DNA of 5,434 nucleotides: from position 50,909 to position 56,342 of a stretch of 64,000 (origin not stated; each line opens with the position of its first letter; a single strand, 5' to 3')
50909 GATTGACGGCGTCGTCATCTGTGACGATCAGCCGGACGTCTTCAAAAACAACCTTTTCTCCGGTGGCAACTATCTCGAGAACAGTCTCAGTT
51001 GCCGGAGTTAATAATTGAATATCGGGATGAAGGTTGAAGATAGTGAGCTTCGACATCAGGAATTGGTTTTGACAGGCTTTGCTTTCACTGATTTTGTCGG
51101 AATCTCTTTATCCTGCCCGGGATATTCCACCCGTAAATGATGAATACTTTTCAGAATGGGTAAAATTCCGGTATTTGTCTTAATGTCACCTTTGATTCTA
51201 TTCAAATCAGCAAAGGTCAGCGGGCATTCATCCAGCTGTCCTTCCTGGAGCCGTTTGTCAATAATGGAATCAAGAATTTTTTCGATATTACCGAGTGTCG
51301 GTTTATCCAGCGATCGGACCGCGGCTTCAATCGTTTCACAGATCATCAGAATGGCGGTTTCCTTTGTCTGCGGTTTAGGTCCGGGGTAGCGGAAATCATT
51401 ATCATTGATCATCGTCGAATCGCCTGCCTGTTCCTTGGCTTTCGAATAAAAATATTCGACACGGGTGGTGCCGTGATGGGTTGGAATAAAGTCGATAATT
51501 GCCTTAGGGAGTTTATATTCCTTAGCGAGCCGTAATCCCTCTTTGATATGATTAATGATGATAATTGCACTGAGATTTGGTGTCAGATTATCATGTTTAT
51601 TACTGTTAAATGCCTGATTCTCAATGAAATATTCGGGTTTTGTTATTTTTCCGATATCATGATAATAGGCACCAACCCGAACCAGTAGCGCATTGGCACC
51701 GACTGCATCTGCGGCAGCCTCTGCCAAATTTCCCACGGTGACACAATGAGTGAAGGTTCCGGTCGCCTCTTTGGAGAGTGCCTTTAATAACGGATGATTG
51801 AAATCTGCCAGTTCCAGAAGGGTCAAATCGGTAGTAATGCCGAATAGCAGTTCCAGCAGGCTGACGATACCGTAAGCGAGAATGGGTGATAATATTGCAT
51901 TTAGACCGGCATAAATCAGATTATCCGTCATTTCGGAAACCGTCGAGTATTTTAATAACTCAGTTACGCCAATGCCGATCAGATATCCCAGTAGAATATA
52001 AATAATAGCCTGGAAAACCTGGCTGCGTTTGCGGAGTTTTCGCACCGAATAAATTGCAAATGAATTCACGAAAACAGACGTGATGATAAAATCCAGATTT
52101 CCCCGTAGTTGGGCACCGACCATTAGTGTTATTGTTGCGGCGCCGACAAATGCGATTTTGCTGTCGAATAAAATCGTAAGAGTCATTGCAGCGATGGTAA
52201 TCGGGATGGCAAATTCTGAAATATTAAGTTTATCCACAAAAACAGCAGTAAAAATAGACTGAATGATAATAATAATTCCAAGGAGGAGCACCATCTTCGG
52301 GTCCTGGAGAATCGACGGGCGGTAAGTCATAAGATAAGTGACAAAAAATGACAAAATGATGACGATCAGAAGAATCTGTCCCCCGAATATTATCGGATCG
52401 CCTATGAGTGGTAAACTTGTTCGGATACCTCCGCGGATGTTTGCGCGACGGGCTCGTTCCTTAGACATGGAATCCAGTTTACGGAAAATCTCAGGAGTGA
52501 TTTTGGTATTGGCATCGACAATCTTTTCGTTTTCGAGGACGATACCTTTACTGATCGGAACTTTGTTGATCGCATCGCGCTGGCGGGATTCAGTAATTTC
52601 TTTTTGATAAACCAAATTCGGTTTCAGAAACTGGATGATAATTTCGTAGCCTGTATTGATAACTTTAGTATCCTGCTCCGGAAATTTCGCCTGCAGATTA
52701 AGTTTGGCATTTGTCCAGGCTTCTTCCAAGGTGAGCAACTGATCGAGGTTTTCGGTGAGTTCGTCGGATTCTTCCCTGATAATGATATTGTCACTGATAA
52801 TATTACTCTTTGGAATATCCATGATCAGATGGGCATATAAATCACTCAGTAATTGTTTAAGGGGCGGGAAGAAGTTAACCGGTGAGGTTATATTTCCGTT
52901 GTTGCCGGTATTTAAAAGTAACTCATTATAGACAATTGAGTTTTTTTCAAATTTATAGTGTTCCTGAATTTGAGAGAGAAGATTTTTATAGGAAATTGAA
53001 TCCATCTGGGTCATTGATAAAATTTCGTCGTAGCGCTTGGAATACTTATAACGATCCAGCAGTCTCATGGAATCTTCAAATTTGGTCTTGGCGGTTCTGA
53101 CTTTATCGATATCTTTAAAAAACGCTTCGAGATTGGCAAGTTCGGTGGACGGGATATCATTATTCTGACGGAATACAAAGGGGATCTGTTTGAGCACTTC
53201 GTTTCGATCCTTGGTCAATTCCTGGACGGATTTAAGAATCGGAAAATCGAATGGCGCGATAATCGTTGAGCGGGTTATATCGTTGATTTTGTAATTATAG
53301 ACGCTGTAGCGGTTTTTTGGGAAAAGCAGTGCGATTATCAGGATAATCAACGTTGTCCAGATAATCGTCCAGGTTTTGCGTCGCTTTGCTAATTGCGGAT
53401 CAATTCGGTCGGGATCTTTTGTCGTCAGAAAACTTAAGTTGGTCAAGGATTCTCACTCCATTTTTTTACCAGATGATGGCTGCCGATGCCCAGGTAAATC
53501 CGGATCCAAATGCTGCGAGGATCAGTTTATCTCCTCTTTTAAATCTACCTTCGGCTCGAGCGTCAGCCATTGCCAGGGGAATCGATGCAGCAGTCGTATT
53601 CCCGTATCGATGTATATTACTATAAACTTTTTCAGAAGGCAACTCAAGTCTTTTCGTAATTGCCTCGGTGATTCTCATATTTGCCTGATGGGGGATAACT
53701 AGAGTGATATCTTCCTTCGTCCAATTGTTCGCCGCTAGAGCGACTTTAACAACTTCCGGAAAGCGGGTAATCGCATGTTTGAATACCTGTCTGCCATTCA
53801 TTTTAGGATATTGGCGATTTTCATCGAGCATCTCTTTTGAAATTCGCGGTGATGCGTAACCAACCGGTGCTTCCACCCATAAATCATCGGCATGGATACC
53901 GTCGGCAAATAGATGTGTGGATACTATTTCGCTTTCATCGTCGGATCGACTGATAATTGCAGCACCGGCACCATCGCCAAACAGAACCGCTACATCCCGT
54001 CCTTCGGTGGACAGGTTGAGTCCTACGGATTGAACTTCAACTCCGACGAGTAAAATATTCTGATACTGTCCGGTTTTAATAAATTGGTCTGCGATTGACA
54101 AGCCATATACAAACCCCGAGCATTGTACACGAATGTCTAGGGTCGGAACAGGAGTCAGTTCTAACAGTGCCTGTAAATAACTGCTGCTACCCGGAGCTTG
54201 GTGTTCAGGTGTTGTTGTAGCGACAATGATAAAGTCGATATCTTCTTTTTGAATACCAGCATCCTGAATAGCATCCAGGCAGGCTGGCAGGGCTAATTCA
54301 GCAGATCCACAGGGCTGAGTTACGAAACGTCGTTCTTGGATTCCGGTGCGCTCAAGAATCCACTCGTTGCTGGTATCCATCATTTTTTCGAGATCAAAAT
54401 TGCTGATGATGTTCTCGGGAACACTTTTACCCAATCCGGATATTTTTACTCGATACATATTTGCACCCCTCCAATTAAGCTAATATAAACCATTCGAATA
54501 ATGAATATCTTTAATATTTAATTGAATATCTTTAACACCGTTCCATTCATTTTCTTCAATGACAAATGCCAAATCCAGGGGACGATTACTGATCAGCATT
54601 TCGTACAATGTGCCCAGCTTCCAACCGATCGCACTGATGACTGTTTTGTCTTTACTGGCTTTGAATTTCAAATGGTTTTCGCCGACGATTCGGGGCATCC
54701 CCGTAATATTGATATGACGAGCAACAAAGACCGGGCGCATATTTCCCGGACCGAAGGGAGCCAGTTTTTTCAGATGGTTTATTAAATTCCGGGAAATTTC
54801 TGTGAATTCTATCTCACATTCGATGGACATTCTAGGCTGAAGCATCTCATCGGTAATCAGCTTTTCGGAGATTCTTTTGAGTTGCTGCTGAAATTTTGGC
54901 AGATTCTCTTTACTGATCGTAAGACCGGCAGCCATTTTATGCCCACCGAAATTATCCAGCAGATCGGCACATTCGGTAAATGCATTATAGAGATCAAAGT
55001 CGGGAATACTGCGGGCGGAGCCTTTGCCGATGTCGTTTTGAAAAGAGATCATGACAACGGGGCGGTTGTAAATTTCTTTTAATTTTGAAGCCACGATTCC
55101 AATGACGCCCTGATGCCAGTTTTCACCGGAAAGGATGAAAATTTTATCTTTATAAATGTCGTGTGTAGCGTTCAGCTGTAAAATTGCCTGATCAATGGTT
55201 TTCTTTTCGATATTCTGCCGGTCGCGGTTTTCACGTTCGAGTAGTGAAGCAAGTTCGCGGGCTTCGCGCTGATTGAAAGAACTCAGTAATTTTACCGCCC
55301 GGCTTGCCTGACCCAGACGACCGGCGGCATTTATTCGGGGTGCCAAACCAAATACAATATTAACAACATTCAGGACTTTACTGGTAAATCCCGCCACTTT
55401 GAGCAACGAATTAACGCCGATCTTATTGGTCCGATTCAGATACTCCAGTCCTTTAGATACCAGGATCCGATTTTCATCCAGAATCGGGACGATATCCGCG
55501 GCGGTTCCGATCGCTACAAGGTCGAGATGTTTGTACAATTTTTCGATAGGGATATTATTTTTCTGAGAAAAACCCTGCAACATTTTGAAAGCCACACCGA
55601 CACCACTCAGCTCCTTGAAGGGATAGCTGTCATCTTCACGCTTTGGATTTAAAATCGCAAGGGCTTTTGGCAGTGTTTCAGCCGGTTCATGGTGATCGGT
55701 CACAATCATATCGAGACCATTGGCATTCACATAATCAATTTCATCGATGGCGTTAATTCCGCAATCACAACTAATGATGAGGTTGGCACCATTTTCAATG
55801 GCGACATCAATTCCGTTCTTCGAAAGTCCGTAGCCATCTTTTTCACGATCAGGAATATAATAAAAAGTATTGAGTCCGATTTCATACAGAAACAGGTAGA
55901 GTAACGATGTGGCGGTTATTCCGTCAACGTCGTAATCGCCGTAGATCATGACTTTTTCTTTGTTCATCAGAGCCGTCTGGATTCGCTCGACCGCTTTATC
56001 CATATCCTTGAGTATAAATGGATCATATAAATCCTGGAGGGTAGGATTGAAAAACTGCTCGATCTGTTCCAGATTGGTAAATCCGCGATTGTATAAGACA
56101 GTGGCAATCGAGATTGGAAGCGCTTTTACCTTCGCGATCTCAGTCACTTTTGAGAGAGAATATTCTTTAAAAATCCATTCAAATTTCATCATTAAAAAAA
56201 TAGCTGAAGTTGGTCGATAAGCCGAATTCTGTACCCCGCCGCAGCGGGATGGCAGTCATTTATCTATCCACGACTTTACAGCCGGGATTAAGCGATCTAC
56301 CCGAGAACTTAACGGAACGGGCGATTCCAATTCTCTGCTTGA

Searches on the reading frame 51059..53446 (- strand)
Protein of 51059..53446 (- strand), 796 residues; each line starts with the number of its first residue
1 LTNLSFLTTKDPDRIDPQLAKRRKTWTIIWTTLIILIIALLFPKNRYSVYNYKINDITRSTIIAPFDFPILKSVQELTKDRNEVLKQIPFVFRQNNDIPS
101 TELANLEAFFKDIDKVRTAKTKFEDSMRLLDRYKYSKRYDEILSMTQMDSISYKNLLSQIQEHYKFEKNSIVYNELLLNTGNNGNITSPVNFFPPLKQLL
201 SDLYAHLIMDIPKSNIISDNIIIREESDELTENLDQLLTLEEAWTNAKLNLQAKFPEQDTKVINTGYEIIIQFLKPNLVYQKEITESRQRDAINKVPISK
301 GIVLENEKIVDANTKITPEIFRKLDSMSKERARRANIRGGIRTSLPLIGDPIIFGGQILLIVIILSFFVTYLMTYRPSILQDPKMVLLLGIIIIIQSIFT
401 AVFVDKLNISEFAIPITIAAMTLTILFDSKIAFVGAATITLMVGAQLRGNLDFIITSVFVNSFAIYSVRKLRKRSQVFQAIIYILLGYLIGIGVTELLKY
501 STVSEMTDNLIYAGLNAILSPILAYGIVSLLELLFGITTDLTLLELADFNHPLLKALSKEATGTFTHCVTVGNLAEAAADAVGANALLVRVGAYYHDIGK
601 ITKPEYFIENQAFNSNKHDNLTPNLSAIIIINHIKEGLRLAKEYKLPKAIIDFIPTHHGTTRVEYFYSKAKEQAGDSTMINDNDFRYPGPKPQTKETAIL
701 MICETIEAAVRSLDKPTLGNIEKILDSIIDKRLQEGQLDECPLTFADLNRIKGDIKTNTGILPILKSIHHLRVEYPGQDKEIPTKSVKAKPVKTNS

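Call 13: search_protein_families(library=pfam, proteins=[window:51059-53446:-], max_evalue=0.00001)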
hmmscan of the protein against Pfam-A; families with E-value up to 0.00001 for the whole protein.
window:51059-53446:- (796 aa): 3 families
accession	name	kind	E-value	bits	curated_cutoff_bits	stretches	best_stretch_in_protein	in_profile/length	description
PF07698.17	7TM-7TMR_HD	-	1e-25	91.2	29.4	1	353-539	3-190/190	7TM receptor with intracellular HD hydrolase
PF07697.16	7TMR-HDED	-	4.9e-24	86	27.6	1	54-327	2-220/224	7TM-HD extracellular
PF01966.28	HD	-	1.3e-14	55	22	1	564-708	1-115/116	HD domain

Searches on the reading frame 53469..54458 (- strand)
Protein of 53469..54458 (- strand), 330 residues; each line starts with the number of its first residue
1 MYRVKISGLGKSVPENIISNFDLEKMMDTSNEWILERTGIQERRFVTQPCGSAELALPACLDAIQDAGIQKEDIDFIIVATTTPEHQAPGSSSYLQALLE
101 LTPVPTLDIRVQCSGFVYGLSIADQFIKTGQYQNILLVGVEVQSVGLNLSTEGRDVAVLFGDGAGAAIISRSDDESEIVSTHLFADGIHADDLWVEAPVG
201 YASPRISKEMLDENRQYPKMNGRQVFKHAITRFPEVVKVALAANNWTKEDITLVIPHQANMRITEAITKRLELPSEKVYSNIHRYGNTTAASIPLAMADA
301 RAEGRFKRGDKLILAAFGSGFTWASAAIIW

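Call 13: search_protein_families(library=pfam, proteins=[window:53469-54458:-], max_evalue=0.00001)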
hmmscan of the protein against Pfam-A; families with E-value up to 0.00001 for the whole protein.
window:53469-54458:- (330 aa): 4 families
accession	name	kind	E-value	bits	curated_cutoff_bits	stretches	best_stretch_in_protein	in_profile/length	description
PF08541.16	ACP_syn_III_C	-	5.9e-35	119.7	26.6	1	241-330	1-90/90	3-Oxoacyl-[acyl-carrier-protein (ACP)] synthase III C terminal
PF08545.16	ACP_syn_III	-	5.1e-25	87.6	24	1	107-187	1-80/80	3-Oxoacyl-[acyl-carrier-protein (ACP)] synthase III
PF00195.25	Chal_sti_synt_N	-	6.8e-07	29.4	27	1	52-170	99-222/225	Chalcone and stilbene synthases, N-terminal domain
PF00108.29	Thiolase_N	-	2e-06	27.8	26.4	1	37-142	8-114/260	Thiolase, N-terminal domain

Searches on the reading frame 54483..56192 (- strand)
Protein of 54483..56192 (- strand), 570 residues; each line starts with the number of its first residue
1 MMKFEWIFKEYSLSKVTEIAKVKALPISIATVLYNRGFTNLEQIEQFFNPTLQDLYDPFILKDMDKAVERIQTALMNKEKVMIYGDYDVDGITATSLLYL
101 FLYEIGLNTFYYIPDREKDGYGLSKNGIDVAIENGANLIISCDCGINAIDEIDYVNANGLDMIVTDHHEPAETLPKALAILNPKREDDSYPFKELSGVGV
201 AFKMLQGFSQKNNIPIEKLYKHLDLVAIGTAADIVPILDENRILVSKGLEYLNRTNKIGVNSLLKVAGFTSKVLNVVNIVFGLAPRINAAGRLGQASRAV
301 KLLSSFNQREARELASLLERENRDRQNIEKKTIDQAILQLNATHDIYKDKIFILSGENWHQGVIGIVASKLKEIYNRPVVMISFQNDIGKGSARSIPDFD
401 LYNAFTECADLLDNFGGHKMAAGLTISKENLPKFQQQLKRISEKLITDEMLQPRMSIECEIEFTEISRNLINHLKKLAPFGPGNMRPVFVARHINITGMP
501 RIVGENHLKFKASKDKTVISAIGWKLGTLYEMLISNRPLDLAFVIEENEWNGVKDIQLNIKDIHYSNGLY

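Call 13: search_protein_families(library=pfam, proteins=[window:54483-56192:-], max_evalue=0.00001)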
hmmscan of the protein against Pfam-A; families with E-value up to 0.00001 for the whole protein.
window:54483-56192:- (570 aa): 3 families
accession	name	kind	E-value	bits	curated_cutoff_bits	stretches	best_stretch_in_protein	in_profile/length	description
PF01368.27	DHH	-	1.1e-28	100.5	28.1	1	80-230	1-125/125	DHH family, N-terminal domain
PF17768.7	RecJ_OB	-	1.2e-28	99.7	27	1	457-562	1-107/107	RecJ OB domain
PF02272.25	DHHA1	-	3e-19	69.8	25.9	1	350-441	3-99/102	DHHA1 domain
